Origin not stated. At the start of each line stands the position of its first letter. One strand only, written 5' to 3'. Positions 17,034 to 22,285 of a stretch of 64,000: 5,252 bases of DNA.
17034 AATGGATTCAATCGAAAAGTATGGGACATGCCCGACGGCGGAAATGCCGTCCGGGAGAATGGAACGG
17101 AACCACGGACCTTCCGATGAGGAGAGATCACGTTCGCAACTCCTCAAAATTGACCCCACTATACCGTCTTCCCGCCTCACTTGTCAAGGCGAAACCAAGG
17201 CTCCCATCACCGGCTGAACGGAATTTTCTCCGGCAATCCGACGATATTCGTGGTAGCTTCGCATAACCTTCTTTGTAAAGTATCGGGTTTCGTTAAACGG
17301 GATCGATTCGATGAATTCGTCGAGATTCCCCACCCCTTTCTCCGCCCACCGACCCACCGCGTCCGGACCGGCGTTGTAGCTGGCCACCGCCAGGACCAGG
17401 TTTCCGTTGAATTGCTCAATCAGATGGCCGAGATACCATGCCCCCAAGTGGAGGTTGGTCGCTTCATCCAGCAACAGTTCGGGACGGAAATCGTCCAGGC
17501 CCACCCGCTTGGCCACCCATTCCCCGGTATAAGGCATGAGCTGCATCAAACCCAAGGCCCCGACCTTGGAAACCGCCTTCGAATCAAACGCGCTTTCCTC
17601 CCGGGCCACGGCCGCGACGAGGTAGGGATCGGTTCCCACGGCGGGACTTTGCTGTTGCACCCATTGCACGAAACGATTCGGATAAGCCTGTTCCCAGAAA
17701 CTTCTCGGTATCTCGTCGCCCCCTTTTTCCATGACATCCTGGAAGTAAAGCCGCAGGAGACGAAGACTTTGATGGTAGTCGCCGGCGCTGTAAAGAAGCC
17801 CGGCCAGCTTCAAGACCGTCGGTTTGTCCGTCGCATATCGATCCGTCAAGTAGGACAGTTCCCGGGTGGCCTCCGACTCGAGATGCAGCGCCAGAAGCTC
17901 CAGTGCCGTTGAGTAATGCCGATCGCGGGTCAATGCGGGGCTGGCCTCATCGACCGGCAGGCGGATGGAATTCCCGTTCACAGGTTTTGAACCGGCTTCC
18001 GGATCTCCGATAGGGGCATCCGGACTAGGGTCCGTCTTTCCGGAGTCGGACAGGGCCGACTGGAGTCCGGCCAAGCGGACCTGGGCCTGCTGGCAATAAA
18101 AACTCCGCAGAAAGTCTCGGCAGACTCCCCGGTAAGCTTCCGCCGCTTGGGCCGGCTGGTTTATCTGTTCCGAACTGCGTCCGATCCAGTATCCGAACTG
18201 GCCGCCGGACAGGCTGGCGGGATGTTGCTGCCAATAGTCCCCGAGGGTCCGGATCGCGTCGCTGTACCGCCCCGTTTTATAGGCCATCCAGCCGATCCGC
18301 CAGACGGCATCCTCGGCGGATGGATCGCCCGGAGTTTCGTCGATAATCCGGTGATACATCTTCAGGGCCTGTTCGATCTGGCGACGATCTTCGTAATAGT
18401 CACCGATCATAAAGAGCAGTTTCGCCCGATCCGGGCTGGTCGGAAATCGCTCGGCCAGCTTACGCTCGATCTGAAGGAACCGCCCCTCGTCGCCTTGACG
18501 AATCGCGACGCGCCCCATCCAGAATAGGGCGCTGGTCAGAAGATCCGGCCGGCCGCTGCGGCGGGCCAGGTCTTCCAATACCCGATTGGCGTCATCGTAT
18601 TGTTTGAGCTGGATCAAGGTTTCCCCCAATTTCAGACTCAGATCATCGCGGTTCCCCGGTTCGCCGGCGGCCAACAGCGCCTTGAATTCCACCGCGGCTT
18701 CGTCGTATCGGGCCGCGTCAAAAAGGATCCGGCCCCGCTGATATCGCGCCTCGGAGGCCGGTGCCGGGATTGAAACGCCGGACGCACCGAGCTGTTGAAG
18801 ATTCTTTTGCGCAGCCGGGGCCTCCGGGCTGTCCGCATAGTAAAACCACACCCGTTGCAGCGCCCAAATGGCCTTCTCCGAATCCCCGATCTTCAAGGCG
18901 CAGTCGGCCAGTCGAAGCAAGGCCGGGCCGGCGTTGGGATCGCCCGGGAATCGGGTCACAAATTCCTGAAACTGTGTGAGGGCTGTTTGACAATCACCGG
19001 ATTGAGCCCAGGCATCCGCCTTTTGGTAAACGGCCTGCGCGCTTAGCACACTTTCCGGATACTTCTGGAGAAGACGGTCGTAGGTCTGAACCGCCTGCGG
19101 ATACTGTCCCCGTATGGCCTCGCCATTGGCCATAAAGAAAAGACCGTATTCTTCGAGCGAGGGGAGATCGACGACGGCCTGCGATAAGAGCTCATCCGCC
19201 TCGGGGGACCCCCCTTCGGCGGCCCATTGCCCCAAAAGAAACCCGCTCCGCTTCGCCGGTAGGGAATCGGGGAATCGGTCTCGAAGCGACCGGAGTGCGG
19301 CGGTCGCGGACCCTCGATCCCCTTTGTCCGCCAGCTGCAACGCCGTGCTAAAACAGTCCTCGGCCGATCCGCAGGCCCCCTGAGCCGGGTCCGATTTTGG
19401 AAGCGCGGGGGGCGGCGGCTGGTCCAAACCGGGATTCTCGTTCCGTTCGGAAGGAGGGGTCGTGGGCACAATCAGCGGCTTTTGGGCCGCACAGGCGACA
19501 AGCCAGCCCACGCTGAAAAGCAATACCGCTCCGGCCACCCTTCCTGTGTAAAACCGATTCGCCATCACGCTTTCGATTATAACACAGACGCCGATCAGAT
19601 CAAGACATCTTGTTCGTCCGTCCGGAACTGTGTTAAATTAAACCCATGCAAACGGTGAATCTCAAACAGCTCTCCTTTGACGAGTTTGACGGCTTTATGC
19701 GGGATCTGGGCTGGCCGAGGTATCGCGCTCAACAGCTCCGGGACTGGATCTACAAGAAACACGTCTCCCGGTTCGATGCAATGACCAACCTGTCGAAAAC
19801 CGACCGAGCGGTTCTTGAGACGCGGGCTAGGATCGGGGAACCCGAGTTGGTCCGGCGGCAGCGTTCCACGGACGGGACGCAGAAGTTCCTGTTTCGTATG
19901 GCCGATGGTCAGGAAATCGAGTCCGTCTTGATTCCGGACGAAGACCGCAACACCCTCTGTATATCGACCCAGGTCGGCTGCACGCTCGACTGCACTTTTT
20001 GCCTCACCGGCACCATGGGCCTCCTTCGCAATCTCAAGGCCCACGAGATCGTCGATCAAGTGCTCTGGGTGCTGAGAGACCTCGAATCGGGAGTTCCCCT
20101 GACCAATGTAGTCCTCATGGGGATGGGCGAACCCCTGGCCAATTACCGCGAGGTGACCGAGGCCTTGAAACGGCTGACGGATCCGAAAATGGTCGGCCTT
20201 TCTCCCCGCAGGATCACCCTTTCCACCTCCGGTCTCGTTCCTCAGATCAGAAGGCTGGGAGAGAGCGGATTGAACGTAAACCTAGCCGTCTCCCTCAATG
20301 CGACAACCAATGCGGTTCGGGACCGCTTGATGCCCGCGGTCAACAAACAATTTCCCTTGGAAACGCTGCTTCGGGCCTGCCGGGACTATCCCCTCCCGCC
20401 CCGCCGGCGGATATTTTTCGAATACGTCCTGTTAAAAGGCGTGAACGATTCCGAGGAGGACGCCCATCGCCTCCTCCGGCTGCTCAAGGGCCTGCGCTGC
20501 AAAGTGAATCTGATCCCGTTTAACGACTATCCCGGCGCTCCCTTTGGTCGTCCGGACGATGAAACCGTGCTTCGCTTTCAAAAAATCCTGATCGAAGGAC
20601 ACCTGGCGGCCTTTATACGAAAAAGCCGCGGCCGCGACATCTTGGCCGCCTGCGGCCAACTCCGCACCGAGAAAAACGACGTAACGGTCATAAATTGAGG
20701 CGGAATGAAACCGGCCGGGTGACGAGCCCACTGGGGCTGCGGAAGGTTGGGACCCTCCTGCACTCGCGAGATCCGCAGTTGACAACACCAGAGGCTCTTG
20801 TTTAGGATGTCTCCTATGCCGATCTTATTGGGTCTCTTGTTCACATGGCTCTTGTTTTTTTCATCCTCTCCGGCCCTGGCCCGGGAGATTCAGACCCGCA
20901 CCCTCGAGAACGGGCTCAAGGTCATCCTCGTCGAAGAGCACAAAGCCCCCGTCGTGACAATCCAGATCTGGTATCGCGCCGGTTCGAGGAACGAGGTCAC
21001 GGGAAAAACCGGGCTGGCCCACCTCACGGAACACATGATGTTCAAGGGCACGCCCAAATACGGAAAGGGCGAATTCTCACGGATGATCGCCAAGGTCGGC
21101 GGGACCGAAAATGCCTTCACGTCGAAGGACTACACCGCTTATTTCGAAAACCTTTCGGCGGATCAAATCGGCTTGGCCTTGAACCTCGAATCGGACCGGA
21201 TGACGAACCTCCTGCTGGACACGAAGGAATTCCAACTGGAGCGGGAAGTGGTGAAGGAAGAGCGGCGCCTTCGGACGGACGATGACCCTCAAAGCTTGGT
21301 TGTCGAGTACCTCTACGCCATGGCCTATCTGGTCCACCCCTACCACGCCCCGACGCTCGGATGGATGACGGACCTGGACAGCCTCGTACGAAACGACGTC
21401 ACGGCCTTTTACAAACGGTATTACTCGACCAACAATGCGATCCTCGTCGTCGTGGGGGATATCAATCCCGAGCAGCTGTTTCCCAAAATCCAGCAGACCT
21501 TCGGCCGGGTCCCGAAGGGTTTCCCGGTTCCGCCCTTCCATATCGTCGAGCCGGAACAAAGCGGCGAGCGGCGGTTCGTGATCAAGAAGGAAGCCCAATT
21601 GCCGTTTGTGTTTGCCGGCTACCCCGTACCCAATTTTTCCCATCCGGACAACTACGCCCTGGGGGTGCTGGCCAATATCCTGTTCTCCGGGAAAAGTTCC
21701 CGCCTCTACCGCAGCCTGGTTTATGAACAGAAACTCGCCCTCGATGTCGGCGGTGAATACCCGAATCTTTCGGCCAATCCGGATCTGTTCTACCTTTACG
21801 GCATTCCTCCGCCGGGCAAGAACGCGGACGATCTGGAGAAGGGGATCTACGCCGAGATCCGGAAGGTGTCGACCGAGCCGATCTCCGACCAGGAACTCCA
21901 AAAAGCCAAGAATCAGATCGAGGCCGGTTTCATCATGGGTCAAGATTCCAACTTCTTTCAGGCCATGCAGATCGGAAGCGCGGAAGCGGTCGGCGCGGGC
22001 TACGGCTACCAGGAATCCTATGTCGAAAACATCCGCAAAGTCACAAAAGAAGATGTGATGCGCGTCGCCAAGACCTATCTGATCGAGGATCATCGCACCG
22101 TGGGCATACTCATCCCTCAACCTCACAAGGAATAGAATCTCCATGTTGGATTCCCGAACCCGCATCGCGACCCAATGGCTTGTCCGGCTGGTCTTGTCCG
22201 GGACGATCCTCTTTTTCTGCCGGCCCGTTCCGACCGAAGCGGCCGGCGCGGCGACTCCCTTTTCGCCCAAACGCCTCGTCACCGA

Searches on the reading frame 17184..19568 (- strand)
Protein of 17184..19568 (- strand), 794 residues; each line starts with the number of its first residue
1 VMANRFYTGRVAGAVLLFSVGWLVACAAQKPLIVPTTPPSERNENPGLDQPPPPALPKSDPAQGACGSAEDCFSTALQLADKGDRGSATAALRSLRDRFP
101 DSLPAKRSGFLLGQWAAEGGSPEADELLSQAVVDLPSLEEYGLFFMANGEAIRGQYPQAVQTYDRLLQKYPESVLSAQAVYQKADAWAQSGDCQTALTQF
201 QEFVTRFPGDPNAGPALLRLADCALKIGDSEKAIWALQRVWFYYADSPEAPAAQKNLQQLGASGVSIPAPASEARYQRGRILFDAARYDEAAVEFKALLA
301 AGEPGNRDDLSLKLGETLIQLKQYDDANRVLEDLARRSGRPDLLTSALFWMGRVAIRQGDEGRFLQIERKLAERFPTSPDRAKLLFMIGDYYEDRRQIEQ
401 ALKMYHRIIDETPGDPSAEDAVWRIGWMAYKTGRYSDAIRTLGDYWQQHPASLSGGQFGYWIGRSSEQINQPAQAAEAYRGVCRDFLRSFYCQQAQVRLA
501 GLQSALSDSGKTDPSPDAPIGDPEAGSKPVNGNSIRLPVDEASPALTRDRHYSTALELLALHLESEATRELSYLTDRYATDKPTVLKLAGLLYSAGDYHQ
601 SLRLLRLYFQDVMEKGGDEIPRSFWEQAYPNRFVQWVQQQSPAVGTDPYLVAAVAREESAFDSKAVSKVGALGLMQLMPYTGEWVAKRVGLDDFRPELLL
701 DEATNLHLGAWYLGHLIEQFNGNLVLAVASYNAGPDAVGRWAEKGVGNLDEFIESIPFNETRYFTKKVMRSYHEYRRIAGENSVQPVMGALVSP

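Call 59: search_protein_families(library=pfam, proteins=[window:17184-19568:-], max_evalue=0.00001)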
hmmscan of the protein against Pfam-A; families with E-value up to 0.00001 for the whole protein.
window:17184-19568:- (794 aa): 13 families
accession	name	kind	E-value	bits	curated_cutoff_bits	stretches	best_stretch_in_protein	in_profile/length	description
PF13174.12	TPR_6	-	4.3e-30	102.7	26.3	0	153-173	13-33/33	Tetratricopeptide repeat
PF01464.25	SLT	-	2.7e-28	98.3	21.3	1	639-744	5-107/117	Transglycosylase SLT domain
PF13432.12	TPR_16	-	1.7e-24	86.3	32.7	0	386-448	1-60/65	Tetratricopeptide repeat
PF14559.12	TPR_19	-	9.6e-20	71.1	25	0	282-337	1-54/68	Tetratricopeptide repeat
PF13428.12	TPR_14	-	2.9e-19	68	23.5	0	146-174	7-35/44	Tetratricopeptide repeat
PF07719.23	TPR_2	-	3e-16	58.6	27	0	382-414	1-33/34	Tetratricopeptide repeat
PF13525.12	YfiO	-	4.6e-11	43.3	25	0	177-249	5-77/203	Outer membrane lipoprotein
PF13424.12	TPR_12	-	1.2e-10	41.9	30.1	0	182-239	8-70/77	Tetratricopeptide repeat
PF12895.13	ANAPC3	-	3.3e-10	40.5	27.2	0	154-239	3-81/82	Anaphase-promoting complex, cyclosome, subunit 3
PF09976.15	TPR_21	-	8.7e-10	39.1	25.5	0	159-238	58-137/193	Tetratricopeptide repeat-like domain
PF00515.34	TPR_1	-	2.3e-08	33.9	27.8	0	382-409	1-28/34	Tetratricopeptide repeat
PF13181.12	TPR_8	-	7.4e-08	32.4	25.7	0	382-409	1-28/34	Tetratricopeptide repeat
PF13431.12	TPR_17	-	4.7e-06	26.9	24.4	0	210-234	9-33/34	Tetratricopeptide repeat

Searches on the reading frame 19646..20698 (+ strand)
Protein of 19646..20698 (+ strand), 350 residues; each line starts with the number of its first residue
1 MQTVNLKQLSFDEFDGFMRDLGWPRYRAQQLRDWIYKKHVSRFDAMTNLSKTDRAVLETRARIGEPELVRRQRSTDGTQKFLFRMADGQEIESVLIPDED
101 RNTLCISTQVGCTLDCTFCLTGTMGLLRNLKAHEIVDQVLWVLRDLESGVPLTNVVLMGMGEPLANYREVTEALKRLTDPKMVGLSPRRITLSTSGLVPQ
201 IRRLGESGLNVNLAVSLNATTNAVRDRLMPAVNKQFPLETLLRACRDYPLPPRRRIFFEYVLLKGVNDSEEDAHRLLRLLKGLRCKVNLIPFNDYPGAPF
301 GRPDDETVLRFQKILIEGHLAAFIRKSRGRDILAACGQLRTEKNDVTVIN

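Call 59: search_protein_families(library=pfam, proteins=[window:19646-20698:+], max_evalue=0.00001)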
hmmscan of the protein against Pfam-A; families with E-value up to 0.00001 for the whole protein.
window:19646-20698:+ (350 aa): 2 families
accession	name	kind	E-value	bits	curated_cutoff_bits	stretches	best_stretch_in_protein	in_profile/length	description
PF04055.27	Radical_SAM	-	2.9e-16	60.5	29.5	1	106-276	1-165/166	Radical SAM superfamily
PF21016.3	RlmN_N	-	1.4e-15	57.3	24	1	4-63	1-60/60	Ribosomal RNA large subunit methyltransferase N-terminal domain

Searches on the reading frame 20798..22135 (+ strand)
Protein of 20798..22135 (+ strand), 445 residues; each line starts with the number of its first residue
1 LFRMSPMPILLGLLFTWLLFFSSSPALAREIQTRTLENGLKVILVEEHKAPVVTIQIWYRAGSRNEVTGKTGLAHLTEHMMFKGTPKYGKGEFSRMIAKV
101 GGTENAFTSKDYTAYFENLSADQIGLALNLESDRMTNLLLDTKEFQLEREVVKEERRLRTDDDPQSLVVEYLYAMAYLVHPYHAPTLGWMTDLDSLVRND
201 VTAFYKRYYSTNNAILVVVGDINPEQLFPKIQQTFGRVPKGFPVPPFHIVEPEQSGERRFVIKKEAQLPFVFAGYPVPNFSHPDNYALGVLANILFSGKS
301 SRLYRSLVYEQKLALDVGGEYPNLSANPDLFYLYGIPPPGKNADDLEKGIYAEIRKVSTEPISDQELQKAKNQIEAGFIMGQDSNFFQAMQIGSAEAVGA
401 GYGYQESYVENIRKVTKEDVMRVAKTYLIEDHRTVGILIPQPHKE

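Call 59: search_protein_families(library=pfam, proteins=[window:20798-22135:+], max_evalue=0.00001)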
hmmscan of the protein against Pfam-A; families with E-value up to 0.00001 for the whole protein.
window:20798-22135:+ (445 aa): 2 families
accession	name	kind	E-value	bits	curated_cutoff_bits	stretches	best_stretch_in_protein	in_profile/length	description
PF05193.26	Peptidase_M16_C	-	1.6e-37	129.6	23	1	196-373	2-180/181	Peptidase M16 inactive domain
PF00675.25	Peptidase_M16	-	3.6e-29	102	22.3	1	41-187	1-146/149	Insulinase (Peptidase family M16)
